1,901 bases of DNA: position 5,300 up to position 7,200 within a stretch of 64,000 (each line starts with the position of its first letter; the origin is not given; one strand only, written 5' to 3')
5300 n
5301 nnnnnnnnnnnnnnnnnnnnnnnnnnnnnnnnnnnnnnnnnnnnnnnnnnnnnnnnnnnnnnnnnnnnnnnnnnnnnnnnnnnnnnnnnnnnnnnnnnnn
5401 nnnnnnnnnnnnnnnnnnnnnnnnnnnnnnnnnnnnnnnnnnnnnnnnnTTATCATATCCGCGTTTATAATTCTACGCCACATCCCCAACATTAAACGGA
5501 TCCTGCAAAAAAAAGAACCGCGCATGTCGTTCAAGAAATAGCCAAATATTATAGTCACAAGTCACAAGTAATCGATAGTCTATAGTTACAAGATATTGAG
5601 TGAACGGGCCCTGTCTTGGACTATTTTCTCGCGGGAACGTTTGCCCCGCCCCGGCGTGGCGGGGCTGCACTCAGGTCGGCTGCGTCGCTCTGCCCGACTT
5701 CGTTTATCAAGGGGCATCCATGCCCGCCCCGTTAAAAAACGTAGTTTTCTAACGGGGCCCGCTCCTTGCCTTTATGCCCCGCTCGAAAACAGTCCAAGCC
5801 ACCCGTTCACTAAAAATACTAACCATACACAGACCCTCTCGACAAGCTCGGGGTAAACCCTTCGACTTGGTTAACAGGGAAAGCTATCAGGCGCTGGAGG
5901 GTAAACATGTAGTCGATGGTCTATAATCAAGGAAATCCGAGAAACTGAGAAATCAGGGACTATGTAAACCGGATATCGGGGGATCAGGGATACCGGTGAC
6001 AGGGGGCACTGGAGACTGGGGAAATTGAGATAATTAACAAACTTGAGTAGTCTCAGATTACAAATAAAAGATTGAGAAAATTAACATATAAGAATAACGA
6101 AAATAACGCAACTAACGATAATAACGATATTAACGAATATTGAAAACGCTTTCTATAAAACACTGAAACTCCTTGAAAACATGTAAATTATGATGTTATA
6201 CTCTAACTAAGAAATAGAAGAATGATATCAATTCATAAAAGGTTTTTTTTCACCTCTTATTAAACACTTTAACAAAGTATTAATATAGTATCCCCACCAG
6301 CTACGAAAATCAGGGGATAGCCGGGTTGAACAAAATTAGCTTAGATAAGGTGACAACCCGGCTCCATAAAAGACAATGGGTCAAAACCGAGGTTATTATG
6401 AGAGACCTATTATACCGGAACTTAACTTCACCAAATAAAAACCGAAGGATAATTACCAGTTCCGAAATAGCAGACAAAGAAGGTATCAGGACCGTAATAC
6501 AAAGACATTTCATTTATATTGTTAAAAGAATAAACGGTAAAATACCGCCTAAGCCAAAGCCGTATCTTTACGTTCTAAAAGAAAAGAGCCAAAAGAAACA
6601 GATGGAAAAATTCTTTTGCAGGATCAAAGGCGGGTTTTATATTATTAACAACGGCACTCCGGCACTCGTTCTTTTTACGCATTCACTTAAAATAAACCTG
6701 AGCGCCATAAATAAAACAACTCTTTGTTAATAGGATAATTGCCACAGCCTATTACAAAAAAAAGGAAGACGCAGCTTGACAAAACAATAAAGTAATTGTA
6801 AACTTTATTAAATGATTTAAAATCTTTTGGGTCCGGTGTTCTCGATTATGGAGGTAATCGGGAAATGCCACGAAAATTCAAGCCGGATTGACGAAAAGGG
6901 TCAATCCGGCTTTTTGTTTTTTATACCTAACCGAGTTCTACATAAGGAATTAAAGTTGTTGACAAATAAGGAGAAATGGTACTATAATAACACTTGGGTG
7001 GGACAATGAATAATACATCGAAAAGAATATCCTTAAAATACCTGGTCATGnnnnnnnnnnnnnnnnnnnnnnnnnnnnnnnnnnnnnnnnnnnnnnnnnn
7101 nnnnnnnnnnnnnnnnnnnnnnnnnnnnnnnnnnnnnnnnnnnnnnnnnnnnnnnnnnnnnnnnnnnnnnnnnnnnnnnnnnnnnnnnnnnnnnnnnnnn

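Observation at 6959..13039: Four-gene secreted operon resembling an archaic (SCPU-type) chaperone-usher pilus system but with a non-canonical outer-membrane component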

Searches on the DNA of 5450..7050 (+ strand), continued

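Call 127: search_with_rna_model(model_id=R1, sources=[L092, L093, L094, L095, L096, L097, L098, L099, L100, L101, L102, L103, L104, L105, L106, L107, L108, L109, L110, L111, L112, L113, L114, L115, L116, L117, L118, L119, L120, L121, L122, L123, L124, L125, L126, L127, L128, L129, L130, L131, L132, L133, L134, L135, L136, L137, L138, L139, L140, L141, L142, L143, L144, L145, L146, L147, L148, L149, L150, L151, L152, L153, L154, L155], max_evalue=0.001)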
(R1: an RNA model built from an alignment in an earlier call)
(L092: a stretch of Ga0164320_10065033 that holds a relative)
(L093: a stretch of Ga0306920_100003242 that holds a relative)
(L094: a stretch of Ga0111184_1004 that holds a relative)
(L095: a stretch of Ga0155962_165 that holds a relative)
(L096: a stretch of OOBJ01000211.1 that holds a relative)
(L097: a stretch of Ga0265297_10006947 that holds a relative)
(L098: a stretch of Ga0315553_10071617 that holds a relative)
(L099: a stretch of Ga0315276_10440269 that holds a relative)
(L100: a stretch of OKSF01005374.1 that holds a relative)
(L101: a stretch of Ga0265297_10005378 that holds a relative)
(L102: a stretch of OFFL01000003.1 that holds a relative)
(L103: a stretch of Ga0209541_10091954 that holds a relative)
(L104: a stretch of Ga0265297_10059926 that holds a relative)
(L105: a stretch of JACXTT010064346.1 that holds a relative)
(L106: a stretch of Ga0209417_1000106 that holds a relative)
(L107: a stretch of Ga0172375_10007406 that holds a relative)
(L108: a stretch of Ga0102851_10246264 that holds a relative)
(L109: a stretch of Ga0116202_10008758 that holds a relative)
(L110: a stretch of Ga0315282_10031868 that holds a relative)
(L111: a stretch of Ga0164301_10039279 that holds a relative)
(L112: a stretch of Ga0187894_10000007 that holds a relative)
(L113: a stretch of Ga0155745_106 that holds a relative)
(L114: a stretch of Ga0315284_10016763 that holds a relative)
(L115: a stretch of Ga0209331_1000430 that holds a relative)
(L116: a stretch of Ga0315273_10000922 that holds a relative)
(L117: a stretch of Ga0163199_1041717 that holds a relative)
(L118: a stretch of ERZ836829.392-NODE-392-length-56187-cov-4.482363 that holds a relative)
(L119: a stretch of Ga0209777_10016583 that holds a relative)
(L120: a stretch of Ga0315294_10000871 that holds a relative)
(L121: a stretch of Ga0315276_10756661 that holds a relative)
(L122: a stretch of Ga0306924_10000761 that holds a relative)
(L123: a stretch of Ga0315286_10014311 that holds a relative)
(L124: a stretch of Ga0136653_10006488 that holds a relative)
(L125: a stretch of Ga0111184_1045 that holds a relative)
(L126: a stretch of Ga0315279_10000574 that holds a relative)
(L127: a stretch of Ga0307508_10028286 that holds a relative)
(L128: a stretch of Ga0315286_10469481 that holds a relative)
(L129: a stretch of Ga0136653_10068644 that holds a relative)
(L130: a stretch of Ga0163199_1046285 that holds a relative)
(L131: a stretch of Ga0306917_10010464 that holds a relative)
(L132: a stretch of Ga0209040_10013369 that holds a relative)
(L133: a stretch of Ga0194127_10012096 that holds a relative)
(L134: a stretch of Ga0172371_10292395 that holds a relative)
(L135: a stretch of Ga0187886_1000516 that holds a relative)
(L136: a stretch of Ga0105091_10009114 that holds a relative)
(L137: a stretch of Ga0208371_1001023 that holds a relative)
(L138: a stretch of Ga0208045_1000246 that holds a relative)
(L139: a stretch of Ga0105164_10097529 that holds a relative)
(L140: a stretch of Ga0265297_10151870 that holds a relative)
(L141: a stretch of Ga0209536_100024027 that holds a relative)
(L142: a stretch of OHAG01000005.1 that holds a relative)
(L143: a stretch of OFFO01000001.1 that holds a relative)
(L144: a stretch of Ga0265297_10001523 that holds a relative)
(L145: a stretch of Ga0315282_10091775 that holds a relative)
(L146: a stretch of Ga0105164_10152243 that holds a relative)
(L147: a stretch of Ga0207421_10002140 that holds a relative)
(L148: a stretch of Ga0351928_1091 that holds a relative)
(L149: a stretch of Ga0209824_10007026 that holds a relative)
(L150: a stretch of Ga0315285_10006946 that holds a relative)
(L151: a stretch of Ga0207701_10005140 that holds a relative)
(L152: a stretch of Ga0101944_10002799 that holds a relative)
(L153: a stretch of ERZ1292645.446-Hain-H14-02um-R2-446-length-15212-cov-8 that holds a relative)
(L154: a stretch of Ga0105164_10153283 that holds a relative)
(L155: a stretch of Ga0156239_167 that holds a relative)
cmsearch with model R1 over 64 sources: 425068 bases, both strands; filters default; matches with E-value up to 0.001: 61.
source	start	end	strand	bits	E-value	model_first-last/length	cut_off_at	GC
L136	1330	1424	+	103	3e-23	1-96/96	no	0.46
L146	262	357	-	97.1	9.5e-22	1-96/96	no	0.48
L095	929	1023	+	96.5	1.4e-21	1-96/96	no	0.42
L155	6976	7070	+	96.5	1.4e-21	1-96/96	no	0.42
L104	2583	2676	+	93.1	1.1e-20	1-96/96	no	0.35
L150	10958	11053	-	92.5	1.5e-20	1-96/96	no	0.39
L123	373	466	-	89.2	1.1e-19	1-96/96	no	0.38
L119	5626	5719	-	88.7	1.4e-19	1-96/96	no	0.38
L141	71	168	+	88.6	1.5e-19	1-96/96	no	0.43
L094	2374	2469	+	86.3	5.7e-19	1-96/96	no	0.44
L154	1042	1133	-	86.1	6.7e-19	1-96/96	no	0.47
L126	4758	4853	-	85.7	8.4e-19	1-96/96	no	0.42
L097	2459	2553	-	85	1.3e-18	1-96/96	no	0.46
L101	5942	6036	-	85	1.3e-18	1-96/96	no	0.46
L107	372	464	+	84.4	1.8e-18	1-96/96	no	0.45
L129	589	681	+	84.4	1.8e-18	1-96/96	no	0.45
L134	194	286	-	84.4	1.8e-18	1-96/96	no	0.45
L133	6068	6159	-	83.4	3.2e-18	1-96/96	no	0.46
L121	956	1041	+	82.8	4.7e-18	1-88/96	3'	0.5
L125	11868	11963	-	82.5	5.6e-18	1-96/96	no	0.41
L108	1481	1578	+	81.7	8.8e-18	1-96/96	no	0.4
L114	1508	1607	-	81.4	1.1e-17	1-96/96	no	0.4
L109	2459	2552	+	81.2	1.2e-17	1-96/96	no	0.47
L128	4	102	+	79.7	2.9e-17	1-96/96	no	0.41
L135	1839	1936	+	79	4.5e-17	1-96/96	no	0.45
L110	3639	3730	+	78.5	6.1e-17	1-96/96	no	0.51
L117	488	585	+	78.4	6.5e-17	1-96/96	no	0.47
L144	8884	8978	+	77.8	9.3e-17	1-96/96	no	0.48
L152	1465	1557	-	76.8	1.6e-16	1-96/96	no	0.41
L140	1521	1613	-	73.6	1.1e-15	1-96/96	no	0.45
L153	908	1000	+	73.6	1.1e-15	1-96/96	no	0.41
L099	1120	1215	-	73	1.5e-15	1-96/96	no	0.35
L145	797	892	+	73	1.6e-15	1-96/96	no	0.47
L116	3961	4049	-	69.2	1.5e-14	1-96/96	no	0.46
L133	4131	4225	-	67.2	4.9e-14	1-96/96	no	0.47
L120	3146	3234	-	65.1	1.7e-13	1-96/96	no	0.46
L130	1910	1993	-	64.3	2.8e-13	12-96/96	5'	0.45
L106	7049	7167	-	60.7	2.3e-12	1-96/96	no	0.49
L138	3290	3393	+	55.6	4.8e-11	1-96/96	no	0.39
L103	1006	1113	-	46.3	1.2e-08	1-96/96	no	0.36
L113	438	545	+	46.3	1.2e-08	1-96/96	no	0.36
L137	3753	3847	-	45.2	2.3e-08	1-96/96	no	0.37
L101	4131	4236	-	40.3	4.1e-07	1-96/96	no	0.41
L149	3059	3166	-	39.5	6.9e-07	1-96/96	no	0.38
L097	652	758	-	38.4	1.3e-06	1-96/96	no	0.43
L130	71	168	-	34.5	1.3e-05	1-96/96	no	0.52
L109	4257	4357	+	34.1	1.7e-05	1-96/96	no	0.5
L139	1378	1467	-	33.9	1.9e-05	1-96/96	no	0.5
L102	3223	3293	-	32.9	3.3e-05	1-96/96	no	0.41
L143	5179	5249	+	32.9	3.3e-05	1-96/96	no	0.41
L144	8931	9018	-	30.1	0.00018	1-96/96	no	0.36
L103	968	1057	+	29.8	0.00021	1-96/96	no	0.28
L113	494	583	-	29.8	0.00021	1-96/96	no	0.28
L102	3174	3273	+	29.8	0.00021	1-96/96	no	0.4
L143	5199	5298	-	29.8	0.00021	1-96/96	no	0.4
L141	118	207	-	29.3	0.00029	1-96/96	no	0.28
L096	5804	5894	+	28.5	0.00047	1-96/96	no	0.37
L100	4688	4778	-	28.5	0.00047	1-96/96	no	0.37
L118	5540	5630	+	28.5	0.00047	1-96/96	no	0.37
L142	3134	3224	-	28.5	0.00047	1-96/96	no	0.37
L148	13852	13878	+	27.7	0.00076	58-84/96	no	0.52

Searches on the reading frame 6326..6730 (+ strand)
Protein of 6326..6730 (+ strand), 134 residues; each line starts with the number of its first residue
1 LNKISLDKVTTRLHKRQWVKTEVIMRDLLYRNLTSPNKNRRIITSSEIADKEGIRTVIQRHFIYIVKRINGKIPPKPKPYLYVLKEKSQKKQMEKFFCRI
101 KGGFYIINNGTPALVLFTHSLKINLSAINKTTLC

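Call 48: search_protein_families(library=pfam, proteins=[window:6326-6730:+], max_evalue=0.01)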
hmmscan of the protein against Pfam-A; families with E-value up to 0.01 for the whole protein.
window:6326-6730:+ (134 aa): 0 families

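Call 97: search_solved_structures(query=A7, max_evalue=10)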
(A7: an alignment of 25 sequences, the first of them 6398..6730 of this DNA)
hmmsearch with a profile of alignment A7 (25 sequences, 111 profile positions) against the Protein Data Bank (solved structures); distinct sequences matched with E-value up to 10: 1.
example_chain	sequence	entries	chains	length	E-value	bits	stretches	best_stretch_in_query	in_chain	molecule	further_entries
3oq3_B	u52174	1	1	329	1.7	12.1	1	3-38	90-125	IFN-alpha/beta binding protein C12R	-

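Call 99: search_protein_families(library=pfam, alignment_id=A7, max_evalue=0.1)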
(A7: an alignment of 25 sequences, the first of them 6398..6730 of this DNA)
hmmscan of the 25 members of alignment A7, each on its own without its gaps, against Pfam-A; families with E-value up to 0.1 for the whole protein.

A. member 1, window:6398-6730:+ (110 aa): 0 families

B. families by the number of members that match (of 25 scanned): 6 families
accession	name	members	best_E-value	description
PF23808.1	DUF7181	5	0.0062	Domain of unknown function (DUF7181)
PF01643.23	Acyl-ACP_TE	2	0.017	Acyl-ACP thioesterase N-terminal domain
PF20330.3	DUF6625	2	0.018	Family of unknown function (DUF6625)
PF24985.1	DUF7775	1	0.026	Domain of unknown function (DUF7775)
PF21565.2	Tsi1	1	0.053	Immune protein Tsi1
PF03966.22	Trm112p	1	0.076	Trm112p-like protein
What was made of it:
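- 6398..6730 (+): ORF0: conserved small basic protein of about 110 aa, no signal peptide, function unknown. It lies between plsY and the cluster. No Pfam or PDB match (calls 48, 97, 99).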
